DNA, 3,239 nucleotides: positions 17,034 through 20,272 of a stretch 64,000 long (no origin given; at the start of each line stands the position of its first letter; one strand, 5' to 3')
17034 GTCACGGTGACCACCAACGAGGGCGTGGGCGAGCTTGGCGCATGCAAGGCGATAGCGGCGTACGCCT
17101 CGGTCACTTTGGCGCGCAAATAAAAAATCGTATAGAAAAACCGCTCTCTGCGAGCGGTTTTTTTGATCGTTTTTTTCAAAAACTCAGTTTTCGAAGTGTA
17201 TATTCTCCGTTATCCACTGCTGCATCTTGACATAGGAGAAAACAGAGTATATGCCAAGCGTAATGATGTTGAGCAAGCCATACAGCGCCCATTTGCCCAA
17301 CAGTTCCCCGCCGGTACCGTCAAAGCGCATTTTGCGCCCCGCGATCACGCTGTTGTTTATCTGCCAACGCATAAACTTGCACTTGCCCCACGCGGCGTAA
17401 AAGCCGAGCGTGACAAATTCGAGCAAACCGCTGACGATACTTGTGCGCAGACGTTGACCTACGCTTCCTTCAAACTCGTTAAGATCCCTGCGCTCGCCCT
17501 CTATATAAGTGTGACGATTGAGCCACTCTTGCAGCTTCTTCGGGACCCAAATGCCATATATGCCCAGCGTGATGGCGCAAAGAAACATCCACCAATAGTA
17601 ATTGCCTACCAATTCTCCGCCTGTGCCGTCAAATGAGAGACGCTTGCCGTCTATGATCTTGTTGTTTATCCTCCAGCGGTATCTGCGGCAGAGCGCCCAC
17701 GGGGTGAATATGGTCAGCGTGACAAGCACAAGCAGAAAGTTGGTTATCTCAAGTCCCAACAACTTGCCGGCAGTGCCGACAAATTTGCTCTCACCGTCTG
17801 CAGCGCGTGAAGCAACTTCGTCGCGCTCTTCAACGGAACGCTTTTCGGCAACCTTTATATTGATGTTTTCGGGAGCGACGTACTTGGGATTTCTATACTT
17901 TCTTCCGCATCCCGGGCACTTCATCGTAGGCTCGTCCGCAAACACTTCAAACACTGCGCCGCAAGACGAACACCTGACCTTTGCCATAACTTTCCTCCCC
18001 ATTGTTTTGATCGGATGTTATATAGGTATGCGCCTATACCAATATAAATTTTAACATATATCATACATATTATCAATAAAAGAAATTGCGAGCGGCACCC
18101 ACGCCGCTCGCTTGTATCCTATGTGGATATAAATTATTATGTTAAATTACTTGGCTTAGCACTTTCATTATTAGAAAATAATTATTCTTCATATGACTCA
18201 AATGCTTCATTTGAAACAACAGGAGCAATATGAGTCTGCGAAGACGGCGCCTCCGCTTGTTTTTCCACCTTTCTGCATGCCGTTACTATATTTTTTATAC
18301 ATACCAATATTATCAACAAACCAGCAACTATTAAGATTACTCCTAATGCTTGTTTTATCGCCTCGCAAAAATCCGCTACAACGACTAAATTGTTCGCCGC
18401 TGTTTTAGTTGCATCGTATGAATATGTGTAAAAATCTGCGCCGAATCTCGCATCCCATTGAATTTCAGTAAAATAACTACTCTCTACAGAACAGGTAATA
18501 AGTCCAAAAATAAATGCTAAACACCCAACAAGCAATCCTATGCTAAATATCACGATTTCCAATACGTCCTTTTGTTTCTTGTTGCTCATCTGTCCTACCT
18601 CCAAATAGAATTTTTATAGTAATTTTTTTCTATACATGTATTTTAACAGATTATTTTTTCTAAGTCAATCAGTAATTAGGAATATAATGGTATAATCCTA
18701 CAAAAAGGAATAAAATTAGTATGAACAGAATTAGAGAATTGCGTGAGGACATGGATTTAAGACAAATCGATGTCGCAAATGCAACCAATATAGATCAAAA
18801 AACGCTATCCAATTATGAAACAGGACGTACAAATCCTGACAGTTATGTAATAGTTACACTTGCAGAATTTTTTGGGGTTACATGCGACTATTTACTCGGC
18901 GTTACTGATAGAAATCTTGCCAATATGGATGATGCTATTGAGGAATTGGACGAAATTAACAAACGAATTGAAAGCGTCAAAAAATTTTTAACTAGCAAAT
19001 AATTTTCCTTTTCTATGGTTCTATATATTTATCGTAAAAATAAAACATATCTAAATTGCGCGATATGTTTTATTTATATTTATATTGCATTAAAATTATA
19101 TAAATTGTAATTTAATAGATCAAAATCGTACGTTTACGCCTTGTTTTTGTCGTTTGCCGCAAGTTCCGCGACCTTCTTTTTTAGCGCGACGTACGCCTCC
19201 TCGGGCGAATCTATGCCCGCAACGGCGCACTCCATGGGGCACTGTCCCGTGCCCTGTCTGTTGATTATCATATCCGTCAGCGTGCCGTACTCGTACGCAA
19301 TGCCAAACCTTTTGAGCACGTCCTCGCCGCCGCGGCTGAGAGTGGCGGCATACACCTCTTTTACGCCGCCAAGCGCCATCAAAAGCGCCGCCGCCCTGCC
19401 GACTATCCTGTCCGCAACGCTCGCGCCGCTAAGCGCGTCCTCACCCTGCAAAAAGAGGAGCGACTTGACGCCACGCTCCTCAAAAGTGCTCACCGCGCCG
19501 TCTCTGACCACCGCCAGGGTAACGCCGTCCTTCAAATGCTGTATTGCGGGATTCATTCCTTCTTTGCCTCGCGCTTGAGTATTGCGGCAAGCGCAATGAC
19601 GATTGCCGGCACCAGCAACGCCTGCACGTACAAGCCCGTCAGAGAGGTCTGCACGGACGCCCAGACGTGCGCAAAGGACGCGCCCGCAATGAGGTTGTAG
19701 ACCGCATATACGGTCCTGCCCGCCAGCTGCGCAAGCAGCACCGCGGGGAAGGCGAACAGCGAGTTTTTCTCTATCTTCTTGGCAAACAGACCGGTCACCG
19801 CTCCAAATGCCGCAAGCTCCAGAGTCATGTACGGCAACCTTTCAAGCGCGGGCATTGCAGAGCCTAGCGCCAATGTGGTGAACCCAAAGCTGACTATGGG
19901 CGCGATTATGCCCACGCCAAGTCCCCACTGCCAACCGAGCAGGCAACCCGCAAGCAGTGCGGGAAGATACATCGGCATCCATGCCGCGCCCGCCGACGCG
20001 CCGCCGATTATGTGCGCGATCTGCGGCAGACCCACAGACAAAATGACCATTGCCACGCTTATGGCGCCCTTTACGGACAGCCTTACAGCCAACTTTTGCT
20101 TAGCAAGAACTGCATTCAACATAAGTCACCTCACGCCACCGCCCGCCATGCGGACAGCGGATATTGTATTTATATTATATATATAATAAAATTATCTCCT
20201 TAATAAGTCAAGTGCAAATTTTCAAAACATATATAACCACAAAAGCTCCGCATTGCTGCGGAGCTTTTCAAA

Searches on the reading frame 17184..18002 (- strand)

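Call 31: search_protein_families(library=pfam, proteins=[window:17184-18002:-], max_evalue=0.001)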
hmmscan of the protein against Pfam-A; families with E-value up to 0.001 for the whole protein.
window:17184-18002:- (272 aa): 5 families
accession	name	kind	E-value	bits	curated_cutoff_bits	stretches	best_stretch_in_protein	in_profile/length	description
PF05987.18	DUF898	-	3e-30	105.9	28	4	73-132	5-64/336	Bacterial protein of unknown function (DUF898)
PF20403.5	DUF6693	-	1.2e-07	32.3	31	1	180-267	7-100/104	Family of unknown function (DUF6693)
PF14018.11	DUF4234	-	1.1e-06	29.1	25.3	0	238-262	3-27/70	Domain of unknown function (DUF4234)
PF06291.16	Lambda_Bor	-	4.9e-05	23.8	25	0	186-203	50-67/75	Bor protein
PF09723.15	Zn_ribbon_8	-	7.7e-05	23.1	34.4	1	10-35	7-36/41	Zinc ribbon domain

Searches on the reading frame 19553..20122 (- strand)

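Call 31: search_protein_families(library=pfam, proteins=[window:19553-20122:-], max_evalue=0.001)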
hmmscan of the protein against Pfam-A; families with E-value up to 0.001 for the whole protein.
window:19553-20122:- (189 aa): 1 family
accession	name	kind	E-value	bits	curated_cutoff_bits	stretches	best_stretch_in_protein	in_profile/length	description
PF12822.12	ECF_trnsprt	-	7.8e-05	23.2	30.7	1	23-177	10-154/169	ECF transporter, substrate-specific component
